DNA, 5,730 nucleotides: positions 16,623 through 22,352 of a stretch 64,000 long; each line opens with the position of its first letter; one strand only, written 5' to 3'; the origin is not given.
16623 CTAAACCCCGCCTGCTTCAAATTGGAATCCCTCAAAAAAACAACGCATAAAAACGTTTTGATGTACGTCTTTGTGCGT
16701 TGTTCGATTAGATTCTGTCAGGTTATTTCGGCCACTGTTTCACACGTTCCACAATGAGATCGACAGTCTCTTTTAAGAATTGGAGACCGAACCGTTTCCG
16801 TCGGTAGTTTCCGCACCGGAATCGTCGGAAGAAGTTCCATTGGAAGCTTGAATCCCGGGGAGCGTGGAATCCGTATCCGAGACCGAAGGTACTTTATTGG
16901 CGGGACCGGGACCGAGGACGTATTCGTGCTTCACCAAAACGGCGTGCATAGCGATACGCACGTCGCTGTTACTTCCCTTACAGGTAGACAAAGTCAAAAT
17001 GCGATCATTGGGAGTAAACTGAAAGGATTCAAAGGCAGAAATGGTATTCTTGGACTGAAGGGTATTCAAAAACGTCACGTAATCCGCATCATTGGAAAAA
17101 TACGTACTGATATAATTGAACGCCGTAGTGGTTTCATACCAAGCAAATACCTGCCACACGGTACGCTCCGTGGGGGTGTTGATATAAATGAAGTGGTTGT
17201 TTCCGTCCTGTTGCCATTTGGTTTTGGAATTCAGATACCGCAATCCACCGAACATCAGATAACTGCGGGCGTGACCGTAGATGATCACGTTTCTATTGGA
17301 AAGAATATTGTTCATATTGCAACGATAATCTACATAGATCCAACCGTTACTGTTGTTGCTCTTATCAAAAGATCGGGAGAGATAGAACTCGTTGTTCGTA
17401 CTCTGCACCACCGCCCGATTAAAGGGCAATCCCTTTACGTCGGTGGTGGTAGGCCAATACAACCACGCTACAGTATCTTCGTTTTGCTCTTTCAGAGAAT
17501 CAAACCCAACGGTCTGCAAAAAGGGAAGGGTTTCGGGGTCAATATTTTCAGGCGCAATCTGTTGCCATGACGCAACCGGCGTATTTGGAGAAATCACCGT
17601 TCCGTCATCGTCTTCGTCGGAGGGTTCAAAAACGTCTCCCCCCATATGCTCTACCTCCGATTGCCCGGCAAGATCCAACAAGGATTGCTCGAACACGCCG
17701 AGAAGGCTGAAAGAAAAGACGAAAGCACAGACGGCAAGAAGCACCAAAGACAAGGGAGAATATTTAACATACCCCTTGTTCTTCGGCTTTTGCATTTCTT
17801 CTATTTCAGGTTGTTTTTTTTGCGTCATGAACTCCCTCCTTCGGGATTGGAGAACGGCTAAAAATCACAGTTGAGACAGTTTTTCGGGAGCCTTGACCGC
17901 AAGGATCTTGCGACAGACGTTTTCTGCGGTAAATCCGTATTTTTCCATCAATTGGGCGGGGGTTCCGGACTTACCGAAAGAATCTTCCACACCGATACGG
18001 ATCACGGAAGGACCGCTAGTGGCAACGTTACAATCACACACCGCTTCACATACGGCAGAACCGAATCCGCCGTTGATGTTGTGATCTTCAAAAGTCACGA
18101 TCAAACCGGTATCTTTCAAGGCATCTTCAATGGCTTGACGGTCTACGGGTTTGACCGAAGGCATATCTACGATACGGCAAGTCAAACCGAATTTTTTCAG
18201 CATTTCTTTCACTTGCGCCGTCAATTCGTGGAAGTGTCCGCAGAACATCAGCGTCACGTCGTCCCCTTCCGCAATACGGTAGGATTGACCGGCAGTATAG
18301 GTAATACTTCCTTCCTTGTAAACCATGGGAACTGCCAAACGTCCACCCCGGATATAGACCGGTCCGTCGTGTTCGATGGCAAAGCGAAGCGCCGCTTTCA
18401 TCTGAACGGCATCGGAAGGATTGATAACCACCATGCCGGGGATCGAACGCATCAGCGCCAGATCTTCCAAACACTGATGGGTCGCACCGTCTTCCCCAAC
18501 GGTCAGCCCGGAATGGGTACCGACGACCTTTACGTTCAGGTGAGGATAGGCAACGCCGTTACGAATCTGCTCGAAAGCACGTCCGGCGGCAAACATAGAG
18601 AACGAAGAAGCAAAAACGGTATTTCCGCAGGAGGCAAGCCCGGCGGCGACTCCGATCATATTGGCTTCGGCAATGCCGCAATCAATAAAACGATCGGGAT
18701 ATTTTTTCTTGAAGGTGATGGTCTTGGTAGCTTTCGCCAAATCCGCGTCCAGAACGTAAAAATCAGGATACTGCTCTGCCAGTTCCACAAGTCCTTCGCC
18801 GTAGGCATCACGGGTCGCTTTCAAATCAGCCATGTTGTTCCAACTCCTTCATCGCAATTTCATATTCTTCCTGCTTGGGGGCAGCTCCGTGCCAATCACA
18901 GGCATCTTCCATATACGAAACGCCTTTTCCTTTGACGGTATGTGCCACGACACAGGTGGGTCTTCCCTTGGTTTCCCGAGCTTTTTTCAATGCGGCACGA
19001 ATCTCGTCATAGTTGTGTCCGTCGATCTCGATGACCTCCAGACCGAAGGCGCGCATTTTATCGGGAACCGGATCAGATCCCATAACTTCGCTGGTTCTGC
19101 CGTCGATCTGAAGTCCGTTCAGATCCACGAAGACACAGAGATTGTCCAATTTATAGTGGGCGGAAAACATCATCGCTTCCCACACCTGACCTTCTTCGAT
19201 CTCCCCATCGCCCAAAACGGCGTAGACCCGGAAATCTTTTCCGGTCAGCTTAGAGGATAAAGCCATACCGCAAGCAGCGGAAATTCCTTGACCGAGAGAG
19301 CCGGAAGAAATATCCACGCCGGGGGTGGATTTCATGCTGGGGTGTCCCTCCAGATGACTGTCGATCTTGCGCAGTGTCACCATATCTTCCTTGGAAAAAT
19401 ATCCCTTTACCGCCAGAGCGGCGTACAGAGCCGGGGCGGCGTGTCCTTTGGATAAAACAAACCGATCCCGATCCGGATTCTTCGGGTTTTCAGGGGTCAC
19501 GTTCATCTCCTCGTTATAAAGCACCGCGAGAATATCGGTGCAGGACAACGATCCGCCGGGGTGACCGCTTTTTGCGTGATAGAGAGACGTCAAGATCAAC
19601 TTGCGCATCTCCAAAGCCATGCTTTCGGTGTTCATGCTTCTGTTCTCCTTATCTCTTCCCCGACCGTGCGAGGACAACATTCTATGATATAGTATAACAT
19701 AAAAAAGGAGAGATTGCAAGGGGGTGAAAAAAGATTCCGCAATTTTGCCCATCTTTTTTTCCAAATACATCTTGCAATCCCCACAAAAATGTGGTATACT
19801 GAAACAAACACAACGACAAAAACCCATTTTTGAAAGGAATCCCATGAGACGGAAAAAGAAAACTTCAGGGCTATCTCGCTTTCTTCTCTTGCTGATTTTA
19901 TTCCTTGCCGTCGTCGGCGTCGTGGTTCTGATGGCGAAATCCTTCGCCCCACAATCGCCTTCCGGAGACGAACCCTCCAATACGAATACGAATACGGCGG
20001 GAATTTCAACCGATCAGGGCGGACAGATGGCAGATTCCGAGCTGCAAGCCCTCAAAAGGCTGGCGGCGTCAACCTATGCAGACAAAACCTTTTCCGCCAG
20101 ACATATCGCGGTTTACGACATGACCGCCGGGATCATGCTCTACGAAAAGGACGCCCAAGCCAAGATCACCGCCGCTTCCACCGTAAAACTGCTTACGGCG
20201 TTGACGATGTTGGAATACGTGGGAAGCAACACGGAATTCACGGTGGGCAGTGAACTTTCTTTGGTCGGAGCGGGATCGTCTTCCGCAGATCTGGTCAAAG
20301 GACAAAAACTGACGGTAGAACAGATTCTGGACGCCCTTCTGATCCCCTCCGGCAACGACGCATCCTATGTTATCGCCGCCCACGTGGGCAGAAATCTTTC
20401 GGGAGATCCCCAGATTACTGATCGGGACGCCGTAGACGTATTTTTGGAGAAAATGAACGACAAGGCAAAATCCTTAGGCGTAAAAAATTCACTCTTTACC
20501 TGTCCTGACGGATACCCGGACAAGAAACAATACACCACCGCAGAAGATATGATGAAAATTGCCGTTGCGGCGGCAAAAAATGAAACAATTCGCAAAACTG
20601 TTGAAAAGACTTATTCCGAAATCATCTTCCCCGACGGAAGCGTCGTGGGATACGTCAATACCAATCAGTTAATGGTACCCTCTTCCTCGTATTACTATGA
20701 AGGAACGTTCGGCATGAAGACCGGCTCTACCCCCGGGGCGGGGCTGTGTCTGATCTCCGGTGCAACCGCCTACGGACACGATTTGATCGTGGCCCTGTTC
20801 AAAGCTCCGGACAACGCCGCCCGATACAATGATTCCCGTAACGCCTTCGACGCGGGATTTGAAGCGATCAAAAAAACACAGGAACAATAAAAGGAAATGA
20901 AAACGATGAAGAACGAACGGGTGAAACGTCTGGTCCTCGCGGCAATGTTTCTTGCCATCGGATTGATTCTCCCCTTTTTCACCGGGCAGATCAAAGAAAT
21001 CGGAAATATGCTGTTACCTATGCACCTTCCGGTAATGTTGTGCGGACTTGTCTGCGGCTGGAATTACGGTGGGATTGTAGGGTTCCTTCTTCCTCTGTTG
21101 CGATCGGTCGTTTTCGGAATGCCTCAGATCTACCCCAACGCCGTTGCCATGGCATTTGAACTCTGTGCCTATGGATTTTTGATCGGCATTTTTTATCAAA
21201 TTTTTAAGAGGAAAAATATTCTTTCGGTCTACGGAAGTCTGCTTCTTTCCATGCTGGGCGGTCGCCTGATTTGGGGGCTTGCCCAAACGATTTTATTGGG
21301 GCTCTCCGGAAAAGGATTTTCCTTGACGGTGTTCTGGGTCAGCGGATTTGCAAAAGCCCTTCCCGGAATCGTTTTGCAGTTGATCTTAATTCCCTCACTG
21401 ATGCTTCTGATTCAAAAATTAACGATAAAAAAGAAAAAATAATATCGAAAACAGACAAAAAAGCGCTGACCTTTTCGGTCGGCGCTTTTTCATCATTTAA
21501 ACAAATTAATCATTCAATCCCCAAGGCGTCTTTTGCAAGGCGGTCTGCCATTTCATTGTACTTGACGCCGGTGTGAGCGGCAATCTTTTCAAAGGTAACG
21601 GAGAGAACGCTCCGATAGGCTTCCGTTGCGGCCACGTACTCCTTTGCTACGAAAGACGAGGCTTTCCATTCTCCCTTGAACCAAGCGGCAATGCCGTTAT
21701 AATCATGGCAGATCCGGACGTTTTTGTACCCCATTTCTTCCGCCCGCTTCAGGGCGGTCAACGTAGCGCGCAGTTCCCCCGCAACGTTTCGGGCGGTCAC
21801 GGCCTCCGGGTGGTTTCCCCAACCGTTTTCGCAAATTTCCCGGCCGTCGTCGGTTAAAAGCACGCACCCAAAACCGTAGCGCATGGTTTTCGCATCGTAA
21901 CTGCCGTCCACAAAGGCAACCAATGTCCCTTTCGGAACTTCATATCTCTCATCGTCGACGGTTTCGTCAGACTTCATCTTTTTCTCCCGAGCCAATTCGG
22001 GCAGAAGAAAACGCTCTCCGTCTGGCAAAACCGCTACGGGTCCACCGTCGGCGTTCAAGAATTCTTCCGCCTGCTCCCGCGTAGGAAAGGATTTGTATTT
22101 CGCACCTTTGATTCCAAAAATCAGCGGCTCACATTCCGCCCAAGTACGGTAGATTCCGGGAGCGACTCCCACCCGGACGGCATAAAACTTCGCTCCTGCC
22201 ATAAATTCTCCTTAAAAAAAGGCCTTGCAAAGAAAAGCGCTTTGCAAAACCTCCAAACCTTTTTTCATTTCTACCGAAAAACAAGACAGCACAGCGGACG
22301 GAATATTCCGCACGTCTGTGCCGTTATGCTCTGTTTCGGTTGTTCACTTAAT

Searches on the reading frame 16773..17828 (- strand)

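Call 17: search_protein_families(library=pfam, proteins=[window:16773-17828:-], max_evalue=0.001)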
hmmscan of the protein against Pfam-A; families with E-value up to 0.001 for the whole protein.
window:16773-17828:- (351 aa): 1 family
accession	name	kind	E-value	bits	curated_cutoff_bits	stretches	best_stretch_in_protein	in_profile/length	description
PF04203.18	Sortase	-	3.4e-07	30.5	26.6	1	153-298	15-124/125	Sortase domain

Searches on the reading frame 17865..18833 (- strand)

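Call 17: search_protein_families(library=pfam, proteins=[window:17865-18833:-], max_evalue=0.001)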
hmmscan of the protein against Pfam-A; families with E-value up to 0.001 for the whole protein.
window:17865-18833:- (322 aa): 3 families
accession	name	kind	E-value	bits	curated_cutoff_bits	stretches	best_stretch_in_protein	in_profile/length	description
PF02779.29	Transket_pyr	-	1.8e-47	161.6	27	1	6-168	4-172/174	Transketolase, pyrimidine binding domain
PF02780.25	Transketolase_C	-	1.2e-24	87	25.9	1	185-306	4-124/124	Transketolase, C-terminal domain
PF22613.1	Transketolase_C_1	-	1.1e-06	29.3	27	1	189-302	10-113/113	Transketolase-like TK C-terminal domain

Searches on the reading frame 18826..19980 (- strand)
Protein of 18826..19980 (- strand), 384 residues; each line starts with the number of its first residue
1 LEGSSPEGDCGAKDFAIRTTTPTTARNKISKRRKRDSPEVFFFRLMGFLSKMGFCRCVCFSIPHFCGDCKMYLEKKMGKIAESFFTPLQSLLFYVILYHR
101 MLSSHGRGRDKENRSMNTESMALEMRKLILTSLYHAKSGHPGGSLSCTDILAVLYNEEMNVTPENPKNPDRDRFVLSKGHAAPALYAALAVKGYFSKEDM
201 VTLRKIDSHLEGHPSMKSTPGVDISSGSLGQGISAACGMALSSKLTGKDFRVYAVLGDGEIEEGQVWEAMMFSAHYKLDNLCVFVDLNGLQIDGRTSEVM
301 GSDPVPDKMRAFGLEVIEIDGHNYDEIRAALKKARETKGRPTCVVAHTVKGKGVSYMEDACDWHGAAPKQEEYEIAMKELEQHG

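Call 17: search_protein_families(library=pfam, proteins=[window:18826-19980:-], max_evalue=0.001)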
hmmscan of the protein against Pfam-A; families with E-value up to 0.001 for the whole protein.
window:18826-19980:- (384 aa): 5 families
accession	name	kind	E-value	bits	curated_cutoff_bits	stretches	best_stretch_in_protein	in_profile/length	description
PF00456.26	Transketolase_N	-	6.2e-60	203.4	22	1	121-376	5-271/334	Transketolase, thiamine diphosphate binding domain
PF13292.11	DXP_synthase_N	-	7.1e-13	48.9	21.2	1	117-292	17-175/274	1-deoxy-D-xylulose-5-phosphate synthase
PF00676.26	E1_dh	-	3.8e-09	36.4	22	1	222-337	96-210/300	Dehydrogenase E1 component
PF02775.26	TPP_enzyme_C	-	3.9e-05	23.9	21.9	1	226-344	27-149/151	Thiamine pyrophosphate enzyme, C-terminal TPP binding domain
PF09364.15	XFP_N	-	0.0007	19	23.7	1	202-329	113-242/364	XFP N-terminal domain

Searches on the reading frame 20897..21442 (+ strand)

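Call 17: search_protein_families(library=pfam, proteins=[window:20897-21442:+], max_evalue=0.001)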
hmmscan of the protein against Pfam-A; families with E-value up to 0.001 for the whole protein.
window:20897-21442:+ (181 aa): 2 families
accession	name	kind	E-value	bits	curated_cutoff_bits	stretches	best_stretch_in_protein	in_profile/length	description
PF12822.12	ECF_trnsprt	-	4.9e-15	56.4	30.7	1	10-168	1-168/169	ECF transporter, substrate-specific component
PF07694.17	5TM-5TMR_LYT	-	7.7e-05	22.8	24.6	1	6-122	13-123/169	5TMR of 5TMR-LYT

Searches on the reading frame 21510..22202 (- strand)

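Call 17: search_protein_families(library=pfam, proteins=[window:21510-22202:-], max_evalue=0.001)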
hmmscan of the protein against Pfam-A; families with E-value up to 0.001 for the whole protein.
window:21510-22202:- (230 aa): 3 families
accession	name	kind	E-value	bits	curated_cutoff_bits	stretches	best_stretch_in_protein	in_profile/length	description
PF01693.22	Cauli_VI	-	4.7e-20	72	21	1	5-48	1-44/44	Ribonuclease H1 N-terminal domain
PF00075.30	RNase_H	-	2.1e-12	47.8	25.8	1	94-226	4-139/141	RNase H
PF13456.12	RVT_3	-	4.9e-07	30.1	21.6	1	98-226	2-123/123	Reverse transcriptase-like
